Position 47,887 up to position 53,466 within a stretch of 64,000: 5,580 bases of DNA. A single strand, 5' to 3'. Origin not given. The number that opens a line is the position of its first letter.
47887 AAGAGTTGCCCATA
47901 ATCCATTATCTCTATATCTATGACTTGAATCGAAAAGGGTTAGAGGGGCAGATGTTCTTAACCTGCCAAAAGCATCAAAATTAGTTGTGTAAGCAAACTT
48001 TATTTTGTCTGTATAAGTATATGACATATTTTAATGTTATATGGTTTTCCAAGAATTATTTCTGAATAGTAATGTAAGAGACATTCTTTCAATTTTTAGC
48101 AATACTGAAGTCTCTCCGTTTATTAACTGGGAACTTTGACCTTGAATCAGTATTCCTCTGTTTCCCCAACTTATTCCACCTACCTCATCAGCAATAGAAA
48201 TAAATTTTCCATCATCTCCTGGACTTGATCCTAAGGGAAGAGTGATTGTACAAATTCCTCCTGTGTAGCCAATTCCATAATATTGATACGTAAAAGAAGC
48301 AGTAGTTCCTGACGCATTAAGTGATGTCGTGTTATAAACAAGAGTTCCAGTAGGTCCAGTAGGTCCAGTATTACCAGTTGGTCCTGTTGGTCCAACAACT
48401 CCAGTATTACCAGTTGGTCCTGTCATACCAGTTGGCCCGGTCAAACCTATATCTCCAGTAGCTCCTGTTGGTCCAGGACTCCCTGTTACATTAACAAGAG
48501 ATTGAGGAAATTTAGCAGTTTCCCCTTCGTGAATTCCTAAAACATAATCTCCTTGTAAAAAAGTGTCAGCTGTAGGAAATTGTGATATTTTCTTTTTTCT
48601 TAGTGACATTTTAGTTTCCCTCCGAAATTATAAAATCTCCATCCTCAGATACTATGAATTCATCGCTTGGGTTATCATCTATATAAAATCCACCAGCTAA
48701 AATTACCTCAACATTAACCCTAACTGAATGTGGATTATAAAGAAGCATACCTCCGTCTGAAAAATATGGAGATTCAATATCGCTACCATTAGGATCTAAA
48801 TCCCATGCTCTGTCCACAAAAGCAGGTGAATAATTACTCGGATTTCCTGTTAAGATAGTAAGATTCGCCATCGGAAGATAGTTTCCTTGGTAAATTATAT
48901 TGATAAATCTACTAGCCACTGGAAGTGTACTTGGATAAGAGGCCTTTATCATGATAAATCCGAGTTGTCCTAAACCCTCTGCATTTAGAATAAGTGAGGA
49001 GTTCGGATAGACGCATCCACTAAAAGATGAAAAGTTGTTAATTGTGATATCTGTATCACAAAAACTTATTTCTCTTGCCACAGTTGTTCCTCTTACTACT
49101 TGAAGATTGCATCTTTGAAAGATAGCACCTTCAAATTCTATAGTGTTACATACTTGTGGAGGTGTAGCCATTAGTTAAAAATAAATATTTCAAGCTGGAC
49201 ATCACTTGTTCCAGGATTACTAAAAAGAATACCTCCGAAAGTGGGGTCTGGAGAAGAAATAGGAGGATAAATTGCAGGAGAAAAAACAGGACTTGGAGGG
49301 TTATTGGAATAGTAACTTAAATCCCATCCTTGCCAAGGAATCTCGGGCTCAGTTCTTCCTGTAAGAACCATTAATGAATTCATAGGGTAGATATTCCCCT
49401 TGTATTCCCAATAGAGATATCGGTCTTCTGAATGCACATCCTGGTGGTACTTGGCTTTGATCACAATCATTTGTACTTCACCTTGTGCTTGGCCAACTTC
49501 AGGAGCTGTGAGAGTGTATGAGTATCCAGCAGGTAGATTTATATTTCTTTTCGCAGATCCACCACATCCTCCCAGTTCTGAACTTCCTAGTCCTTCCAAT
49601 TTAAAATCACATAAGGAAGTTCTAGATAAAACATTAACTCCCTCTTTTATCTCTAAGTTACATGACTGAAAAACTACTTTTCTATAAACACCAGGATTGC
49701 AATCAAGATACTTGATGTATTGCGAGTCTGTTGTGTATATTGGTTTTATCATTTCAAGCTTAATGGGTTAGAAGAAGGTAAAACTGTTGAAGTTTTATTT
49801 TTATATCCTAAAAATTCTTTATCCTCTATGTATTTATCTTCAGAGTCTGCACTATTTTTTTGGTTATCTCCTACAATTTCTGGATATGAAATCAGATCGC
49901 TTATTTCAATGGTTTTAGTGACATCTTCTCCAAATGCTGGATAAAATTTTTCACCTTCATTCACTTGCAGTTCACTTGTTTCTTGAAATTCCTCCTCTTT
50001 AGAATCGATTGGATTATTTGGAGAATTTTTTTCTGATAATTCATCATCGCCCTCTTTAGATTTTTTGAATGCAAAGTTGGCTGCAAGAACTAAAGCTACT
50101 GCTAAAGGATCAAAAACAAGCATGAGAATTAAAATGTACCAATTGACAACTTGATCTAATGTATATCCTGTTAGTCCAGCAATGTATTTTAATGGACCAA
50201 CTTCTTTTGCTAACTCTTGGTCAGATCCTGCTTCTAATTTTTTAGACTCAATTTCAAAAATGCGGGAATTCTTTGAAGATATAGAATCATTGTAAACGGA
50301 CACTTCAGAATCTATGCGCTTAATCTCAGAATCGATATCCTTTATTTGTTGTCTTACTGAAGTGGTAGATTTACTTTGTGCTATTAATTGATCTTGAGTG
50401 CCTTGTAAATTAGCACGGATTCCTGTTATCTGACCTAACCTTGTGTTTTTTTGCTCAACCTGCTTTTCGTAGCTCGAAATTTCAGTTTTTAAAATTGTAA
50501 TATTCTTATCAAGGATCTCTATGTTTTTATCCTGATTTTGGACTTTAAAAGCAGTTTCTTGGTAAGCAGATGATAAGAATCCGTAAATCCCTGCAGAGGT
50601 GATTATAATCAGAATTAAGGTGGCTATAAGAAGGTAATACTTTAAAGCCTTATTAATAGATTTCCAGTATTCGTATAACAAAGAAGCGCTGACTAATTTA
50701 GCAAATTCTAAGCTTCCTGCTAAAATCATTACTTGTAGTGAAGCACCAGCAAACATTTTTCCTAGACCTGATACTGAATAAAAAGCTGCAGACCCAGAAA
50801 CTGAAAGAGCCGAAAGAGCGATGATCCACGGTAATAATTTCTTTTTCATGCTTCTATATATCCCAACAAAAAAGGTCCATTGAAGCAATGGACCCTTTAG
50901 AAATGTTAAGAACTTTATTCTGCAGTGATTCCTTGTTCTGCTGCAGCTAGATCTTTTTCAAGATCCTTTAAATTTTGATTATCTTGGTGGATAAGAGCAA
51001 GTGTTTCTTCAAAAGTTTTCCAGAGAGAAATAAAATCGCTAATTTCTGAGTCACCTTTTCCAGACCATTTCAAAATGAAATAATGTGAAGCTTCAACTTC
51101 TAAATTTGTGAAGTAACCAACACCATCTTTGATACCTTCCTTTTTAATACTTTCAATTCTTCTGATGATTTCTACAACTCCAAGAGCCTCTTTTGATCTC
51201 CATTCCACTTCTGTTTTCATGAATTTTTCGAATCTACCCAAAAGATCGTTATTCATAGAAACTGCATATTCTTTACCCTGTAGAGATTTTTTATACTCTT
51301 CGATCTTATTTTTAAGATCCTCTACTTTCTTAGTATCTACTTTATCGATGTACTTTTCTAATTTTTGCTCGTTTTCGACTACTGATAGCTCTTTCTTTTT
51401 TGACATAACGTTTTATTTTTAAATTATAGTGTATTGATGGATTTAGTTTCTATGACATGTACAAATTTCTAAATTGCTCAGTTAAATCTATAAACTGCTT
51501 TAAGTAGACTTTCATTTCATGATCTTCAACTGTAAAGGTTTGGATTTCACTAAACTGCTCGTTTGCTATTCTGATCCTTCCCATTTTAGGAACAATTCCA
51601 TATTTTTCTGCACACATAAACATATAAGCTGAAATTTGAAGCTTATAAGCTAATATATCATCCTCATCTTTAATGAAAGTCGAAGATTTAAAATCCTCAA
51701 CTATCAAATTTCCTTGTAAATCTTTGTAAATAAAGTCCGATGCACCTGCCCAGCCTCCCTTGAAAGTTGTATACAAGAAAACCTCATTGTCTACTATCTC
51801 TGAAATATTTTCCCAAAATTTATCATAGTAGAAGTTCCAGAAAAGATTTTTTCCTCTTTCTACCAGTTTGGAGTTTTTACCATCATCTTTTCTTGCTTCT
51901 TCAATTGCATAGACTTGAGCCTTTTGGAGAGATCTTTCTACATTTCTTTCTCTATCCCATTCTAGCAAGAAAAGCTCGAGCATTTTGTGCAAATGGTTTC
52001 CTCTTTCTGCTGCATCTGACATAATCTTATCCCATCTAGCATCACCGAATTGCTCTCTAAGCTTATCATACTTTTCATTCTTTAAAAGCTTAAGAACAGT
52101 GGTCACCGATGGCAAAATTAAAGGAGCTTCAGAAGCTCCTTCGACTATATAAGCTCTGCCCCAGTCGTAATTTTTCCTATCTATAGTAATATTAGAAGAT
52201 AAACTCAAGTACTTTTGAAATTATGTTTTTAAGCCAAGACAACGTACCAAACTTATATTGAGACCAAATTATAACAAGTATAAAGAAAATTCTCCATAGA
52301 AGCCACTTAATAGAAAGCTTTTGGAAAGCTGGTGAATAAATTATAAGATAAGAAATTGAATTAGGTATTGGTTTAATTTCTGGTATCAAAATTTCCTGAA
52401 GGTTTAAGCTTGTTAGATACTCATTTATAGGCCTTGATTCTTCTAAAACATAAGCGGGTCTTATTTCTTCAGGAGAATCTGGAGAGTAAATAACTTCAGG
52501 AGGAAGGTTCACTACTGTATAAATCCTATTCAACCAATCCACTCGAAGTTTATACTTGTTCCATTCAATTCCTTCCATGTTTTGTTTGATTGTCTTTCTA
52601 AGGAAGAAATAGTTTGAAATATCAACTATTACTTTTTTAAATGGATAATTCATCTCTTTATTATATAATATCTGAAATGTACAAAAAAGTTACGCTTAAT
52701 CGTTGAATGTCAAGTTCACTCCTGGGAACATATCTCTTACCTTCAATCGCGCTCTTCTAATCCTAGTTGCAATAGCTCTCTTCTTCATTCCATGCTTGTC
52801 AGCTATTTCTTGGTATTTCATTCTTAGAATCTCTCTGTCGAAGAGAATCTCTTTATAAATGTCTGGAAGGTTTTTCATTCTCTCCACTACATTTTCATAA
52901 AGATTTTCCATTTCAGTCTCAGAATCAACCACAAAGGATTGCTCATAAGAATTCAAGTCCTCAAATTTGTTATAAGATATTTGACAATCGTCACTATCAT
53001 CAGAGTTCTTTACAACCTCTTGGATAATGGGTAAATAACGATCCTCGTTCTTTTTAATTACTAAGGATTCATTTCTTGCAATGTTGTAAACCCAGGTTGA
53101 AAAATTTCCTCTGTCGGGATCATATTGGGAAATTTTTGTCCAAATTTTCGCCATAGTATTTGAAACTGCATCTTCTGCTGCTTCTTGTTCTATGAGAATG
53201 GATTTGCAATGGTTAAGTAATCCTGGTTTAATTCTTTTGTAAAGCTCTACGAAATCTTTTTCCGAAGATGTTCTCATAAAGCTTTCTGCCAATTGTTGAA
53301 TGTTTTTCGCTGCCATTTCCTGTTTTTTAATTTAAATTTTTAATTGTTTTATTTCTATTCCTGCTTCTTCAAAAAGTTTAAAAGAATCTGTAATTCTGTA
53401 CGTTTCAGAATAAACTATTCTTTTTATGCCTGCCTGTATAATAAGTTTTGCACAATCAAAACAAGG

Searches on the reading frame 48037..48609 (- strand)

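Call 18: search_protein_families(library=phrogs, proteins=[window:48037-48609:-], max_evalue=0.0001)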
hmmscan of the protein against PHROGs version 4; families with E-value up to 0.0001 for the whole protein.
window:48037-48609:- (190 aa): 21 families
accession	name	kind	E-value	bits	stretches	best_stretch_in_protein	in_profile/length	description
phrog_6320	-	tail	2.6e-11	44.1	1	43-88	146-194/745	tail fiber protein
phrog_819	-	tail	5.1e-11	42.5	1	35-88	512-565/1024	tail protein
phrog_5073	-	tail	5.5e-11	43.2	1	43-88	267-312/519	tail fiber protein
phrog_366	-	tail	4.6e-10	40.5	1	41-95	340-387/474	tail fiber protein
phrog_8745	-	tail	3.7e-09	35.4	1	42-89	1430-1480/1803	tail fiber protein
phrog_30509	-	tail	1.3e-08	35.3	1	37-91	51-111/254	collagen like minor tail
phrog_3420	-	unknown function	3.3e-08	32.5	1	41-105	299-364/929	-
phrog_17587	-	tail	1.6e-07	31.2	1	35-88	349-402/641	tail fiber protein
phrog_28263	-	tail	3.3e-07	28.9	1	37-143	700-800/1400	tail fiber protein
phrog_38766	-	head and packaging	7.8e-07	29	1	41-88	119-166/478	virion structural protein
phrog_1806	-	tail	1.6e-06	28.6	1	33-89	99-155/276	collagen like minor tail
phrog_3890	-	tail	1.7e-06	25.7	1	8-111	1864-1964/3453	straight fibre tail protein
phrog_29268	-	unknown function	8.6e-06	25.2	1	39-106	474-540/653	-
phrog_10972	-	tail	1.1e-05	26.1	1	28-89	145-206/343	tail fiber protein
phrog_38806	-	unknown function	1.7e-05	25.4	1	42-89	87-134/285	-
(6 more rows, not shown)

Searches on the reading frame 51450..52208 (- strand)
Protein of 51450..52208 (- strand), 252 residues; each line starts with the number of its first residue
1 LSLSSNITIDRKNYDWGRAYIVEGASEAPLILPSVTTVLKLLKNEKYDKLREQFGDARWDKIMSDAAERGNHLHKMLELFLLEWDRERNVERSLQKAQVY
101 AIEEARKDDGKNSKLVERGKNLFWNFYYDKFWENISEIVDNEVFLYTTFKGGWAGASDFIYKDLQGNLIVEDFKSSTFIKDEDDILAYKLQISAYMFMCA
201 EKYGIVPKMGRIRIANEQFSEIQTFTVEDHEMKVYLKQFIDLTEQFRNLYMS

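Call 18: search_protein_families(library=phrogs, proteins=[window:51450-52208:-], max_evalue=0.0001)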
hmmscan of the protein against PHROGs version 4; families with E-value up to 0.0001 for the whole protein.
window:51450-52208:- (252 aa): 2 families
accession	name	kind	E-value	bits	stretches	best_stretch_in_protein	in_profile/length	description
phrog_298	-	DNA, RNA and nucleotide metabolism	1e-27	98.3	1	11-242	49-252/293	exonuclease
phrog_1218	-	DNA, RNA and nucleotide metabolism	4e-07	30.6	1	64-202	40-188/364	exonuclease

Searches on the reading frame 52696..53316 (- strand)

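Call 18: search_protein_families(library=phrogs, proteins=[window:52696-53316:-], max_evalue=0.0001)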
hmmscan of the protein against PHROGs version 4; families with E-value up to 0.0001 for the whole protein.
window:52696-53316:- (206 aa): 3 families
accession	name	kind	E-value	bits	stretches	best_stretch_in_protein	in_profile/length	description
phrog_1740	-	transcription regulation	8.9e-27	94.8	1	8-195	44-214/567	RNA polymerase sigma factor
phrog_351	-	transcription regulation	5.8e-08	32.8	1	47-200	533-729/928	RNA polymerase sigma factor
phrog_11138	-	unknown function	9.3e-05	23.8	0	92-197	41-139/142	-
